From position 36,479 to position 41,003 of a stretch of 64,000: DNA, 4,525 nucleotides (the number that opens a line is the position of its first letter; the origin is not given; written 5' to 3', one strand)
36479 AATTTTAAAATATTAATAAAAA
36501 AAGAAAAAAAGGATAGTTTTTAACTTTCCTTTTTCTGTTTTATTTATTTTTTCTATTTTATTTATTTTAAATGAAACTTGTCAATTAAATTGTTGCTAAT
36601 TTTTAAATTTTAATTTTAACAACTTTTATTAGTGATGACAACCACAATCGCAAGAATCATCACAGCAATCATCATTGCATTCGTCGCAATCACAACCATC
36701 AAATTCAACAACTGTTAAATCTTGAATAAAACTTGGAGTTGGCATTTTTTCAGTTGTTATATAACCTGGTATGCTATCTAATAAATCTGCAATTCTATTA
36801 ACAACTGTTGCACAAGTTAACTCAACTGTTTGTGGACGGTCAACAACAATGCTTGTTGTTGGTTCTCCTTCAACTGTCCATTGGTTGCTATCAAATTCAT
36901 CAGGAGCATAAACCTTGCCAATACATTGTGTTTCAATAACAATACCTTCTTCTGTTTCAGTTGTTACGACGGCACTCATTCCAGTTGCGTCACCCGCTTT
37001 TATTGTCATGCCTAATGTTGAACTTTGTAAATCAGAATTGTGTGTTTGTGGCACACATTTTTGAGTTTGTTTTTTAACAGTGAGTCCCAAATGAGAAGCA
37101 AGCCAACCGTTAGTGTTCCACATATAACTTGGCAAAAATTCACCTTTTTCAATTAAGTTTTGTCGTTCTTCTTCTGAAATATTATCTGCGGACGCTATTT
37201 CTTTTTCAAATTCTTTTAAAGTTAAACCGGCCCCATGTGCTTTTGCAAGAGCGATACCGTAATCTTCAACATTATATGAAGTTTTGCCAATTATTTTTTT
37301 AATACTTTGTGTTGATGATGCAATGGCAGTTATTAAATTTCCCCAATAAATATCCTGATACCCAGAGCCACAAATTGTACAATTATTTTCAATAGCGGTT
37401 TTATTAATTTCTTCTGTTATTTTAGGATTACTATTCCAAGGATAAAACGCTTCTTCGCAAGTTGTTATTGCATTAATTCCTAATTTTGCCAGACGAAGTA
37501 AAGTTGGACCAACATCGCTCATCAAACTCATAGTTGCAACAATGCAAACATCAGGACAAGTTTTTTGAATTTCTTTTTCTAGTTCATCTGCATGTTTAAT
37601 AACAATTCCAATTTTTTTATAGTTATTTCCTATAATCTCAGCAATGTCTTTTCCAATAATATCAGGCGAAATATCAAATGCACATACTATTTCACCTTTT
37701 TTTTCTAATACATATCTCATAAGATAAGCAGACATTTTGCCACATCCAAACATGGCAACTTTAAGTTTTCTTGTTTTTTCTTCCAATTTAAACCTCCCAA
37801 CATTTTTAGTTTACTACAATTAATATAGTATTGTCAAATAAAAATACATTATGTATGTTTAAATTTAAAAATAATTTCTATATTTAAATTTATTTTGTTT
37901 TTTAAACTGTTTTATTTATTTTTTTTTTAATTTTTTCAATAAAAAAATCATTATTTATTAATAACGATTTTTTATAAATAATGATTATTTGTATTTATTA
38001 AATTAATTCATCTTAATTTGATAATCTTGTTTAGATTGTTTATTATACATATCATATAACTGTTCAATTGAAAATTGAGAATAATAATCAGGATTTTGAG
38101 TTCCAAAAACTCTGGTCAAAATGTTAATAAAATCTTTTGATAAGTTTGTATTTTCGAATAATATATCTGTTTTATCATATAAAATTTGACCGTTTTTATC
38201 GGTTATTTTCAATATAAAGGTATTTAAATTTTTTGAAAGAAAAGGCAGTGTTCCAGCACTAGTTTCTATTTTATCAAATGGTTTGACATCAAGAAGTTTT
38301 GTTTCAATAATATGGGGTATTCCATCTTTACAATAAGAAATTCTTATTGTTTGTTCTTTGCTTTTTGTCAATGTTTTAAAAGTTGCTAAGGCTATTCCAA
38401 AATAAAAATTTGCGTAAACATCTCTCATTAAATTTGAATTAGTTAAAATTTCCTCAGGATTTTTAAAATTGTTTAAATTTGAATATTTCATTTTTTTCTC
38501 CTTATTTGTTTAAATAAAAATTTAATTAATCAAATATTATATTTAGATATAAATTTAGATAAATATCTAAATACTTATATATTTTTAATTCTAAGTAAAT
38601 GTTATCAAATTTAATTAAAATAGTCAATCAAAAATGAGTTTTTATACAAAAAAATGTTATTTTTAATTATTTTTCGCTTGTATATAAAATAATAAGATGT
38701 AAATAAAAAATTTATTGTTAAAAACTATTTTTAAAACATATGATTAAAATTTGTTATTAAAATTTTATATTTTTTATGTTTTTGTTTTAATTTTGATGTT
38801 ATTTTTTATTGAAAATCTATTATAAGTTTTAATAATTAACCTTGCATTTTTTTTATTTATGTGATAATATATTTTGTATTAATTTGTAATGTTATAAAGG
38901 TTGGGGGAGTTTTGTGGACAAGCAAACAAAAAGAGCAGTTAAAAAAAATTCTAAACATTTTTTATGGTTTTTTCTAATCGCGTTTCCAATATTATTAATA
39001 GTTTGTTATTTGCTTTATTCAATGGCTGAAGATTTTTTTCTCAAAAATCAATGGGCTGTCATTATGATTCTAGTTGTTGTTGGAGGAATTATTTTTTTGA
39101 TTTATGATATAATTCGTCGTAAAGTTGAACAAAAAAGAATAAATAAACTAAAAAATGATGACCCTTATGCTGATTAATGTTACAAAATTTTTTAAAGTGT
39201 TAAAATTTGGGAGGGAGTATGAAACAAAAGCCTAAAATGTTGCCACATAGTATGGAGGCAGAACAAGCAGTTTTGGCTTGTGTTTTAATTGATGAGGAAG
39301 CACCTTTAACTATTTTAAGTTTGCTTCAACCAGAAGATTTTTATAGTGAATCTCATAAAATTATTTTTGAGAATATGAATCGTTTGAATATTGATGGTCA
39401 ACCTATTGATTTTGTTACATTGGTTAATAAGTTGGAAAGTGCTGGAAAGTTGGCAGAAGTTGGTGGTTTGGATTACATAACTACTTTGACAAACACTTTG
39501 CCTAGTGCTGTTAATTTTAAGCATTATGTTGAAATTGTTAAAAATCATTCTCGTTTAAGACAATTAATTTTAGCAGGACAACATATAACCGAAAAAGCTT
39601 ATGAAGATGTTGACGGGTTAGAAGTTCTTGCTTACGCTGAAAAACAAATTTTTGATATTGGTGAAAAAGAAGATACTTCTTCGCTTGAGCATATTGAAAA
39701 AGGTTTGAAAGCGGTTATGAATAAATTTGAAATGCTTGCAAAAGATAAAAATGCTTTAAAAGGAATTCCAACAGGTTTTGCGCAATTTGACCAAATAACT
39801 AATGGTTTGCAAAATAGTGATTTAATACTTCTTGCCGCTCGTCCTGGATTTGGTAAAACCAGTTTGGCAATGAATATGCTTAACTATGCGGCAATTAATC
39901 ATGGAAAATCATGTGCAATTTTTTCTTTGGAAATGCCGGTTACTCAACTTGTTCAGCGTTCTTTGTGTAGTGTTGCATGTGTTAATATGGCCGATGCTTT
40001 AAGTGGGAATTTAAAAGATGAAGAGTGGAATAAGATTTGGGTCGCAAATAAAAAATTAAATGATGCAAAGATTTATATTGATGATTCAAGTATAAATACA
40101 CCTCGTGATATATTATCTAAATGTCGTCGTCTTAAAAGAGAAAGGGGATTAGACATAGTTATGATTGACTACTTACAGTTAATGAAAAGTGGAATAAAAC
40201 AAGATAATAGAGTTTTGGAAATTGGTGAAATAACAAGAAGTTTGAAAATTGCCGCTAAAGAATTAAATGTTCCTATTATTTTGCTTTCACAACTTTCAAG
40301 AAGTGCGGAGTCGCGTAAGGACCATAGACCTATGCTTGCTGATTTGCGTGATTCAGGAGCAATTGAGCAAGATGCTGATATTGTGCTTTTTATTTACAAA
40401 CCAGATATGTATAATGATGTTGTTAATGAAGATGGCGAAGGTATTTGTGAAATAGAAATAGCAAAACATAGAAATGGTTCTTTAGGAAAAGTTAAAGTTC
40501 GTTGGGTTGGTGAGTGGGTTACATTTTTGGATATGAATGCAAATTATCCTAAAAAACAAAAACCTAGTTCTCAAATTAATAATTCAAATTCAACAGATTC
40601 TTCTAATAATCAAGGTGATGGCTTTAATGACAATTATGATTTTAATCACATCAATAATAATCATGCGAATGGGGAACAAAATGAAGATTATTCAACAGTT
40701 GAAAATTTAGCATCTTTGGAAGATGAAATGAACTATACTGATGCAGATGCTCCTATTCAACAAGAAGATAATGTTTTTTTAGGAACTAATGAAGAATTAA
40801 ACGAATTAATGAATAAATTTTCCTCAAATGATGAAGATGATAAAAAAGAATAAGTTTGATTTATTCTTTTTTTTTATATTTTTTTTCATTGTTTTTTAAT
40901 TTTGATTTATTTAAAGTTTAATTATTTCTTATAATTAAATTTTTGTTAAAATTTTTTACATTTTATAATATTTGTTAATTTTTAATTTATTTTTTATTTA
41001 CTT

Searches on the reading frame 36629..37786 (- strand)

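Call 22: search_protein_families(library=pfam, proteins=[window:36629-37786:-], max_evalue=0.001)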
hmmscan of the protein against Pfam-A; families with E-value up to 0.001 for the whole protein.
window:36629-37786:- (385 aa): 1 family
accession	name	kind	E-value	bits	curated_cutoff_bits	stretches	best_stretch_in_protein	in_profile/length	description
PF19328.4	DAP_DH_C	-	6.4e-07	29.6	23.3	1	150-355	5-197/206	2,4-diaminopentanoate dehydrogenase C-terminal domain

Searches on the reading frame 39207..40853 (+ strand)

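Call 22: search_protein_families(library=pfam, proteins=[window:39207-40853:+], max_evalue=0.001)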
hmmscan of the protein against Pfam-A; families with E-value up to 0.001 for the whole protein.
window:39207-40853:+ (548 aa): 4 families
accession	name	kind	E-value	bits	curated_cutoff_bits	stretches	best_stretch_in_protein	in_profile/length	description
PF03796.21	DnaB_C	-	9e-96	320.6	27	1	186-440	1-253/255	DnaB-like helicase C terminal domain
PF00772.26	DnaB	-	1.3e-31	109.1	23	1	12-112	2-102/103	DnaB-like helicase N terminal domain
PF06745.19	ATPase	-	1.1e-06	28.7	26.6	1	187-371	1-172/231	KaiC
PF13481.12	AAA_25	-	1.3e-06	28.6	27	1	201-364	29-191/195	AAA domain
